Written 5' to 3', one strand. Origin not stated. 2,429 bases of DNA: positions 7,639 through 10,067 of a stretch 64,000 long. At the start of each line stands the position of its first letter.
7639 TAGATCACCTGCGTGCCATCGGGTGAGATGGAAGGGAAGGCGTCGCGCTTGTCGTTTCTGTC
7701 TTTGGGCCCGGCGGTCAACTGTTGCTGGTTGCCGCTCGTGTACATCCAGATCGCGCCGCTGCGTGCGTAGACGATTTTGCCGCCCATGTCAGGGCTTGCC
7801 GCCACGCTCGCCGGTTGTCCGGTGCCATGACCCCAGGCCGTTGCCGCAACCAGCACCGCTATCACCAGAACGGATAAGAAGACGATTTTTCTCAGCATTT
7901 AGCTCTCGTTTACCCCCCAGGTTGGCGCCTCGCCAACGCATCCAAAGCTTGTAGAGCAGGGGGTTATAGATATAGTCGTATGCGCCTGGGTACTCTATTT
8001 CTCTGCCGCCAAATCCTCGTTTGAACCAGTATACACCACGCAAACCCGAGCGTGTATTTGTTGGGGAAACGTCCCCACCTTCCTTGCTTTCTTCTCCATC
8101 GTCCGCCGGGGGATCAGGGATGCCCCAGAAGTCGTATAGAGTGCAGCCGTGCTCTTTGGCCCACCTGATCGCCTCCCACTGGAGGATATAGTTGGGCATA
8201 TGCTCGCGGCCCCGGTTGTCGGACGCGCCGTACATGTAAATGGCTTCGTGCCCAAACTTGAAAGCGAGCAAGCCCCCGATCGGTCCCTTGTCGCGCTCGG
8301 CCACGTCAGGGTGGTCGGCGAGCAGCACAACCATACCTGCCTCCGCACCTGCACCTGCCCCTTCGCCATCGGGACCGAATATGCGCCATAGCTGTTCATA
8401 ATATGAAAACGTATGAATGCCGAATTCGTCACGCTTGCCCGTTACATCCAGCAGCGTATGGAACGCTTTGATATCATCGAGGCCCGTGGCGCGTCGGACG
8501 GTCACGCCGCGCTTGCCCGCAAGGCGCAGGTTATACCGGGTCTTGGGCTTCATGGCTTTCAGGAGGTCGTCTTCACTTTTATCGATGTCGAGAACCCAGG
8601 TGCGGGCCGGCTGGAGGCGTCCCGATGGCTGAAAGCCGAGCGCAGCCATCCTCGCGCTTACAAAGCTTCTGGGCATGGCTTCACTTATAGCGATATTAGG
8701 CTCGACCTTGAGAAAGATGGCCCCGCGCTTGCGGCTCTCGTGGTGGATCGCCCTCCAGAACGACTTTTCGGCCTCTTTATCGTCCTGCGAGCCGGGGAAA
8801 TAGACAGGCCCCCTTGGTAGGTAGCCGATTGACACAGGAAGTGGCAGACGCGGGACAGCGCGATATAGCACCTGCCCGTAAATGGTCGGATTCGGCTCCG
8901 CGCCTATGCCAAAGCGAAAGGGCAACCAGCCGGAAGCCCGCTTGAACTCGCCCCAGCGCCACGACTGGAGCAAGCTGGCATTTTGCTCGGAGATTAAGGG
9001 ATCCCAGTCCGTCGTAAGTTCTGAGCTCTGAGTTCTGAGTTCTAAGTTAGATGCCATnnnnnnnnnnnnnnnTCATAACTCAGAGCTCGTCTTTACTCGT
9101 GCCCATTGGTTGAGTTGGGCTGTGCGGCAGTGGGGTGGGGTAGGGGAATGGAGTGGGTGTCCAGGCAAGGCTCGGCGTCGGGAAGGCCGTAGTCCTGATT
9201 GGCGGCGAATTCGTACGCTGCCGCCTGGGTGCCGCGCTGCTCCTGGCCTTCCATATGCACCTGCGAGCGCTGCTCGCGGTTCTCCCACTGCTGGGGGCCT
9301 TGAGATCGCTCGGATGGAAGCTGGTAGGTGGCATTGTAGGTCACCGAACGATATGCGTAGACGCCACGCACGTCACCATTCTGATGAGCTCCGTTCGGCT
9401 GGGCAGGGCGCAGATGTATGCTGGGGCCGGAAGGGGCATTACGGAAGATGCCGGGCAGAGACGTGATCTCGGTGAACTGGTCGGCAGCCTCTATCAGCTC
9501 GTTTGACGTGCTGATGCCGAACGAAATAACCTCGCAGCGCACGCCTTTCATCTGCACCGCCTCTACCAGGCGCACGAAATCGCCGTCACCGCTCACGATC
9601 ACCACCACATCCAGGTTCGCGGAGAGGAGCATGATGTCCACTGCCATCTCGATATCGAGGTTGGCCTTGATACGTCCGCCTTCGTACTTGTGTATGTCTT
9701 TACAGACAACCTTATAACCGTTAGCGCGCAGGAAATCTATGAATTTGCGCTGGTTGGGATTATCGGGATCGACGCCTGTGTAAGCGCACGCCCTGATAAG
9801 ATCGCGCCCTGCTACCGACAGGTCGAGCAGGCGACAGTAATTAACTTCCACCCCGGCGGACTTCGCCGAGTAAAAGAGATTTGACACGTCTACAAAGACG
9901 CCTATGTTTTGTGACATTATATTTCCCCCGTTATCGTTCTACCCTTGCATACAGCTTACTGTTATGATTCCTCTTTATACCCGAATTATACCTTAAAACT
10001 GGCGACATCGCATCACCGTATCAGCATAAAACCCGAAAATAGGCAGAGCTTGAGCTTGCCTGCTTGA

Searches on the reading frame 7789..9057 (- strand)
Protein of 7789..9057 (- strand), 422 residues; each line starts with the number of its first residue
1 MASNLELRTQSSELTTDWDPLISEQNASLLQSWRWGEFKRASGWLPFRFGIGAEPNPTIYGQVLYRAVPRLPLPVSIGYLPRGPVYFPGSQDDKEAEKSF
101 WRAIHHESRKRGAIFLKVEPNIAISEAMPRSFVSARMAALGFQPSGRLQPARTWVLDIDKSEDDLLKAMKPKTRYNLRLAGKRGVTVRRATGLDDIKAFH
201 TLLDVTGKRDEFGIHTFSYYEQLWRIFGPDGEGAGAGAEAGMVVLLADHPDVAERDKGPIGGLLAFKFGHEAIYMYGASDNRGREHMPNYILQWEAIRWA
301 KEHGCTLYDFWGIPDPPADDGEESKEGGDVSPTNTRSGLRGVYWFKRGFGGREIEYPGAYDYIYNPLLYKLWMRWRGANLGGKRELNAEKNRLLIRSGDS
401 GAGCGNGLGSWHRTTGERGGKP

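Call 58: search_protein_families(library=pfam, proteins=[window:7789-9057:-], max_evalue=0.00001)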
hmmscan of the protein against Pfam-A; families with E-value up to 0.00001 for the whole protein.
window:7789-9057:- (422 aa): 2 families
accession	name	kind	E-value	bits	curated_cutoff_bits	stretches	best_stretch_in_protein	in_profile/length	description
PF02388.22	FemAB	-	3.3e-43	148.5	24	2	25-228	14-228/406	FemAB family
PF13480.13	Acetyltransf_6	-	2.1e-13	51.1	22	1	172-312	6-136/143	Acetyltransferase (GNAT) domain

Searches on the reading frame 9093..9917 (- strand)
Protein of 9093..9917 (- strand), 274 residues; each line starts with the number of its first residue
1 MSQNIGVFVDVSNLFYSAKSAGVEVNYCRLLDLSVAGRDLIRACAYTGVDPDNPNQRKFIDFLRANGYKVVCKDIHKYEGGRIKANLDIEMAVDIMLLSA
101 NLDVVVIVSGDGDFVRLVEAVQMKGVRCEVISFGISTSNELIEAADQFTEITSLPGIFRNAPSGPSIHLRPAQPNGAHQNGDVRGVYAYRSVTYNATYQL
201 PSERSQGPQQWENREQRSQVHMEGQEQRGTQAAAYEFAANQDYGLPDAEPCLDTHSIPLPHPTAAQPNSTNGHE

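Call 58: search_protein_families(library=pfam, proteins=[window:9093-9917:-], max_evalue=0.00001)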
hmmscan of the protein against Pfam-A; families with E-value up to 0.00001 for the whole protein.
window:9093-9917:- (274 aa): 1 family
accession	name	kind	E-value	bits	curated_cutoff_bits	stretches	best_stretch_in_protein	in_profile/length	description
PF01936.24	NYN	-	5e-35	121.6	24.2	1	5-151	2-144/145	NYN domain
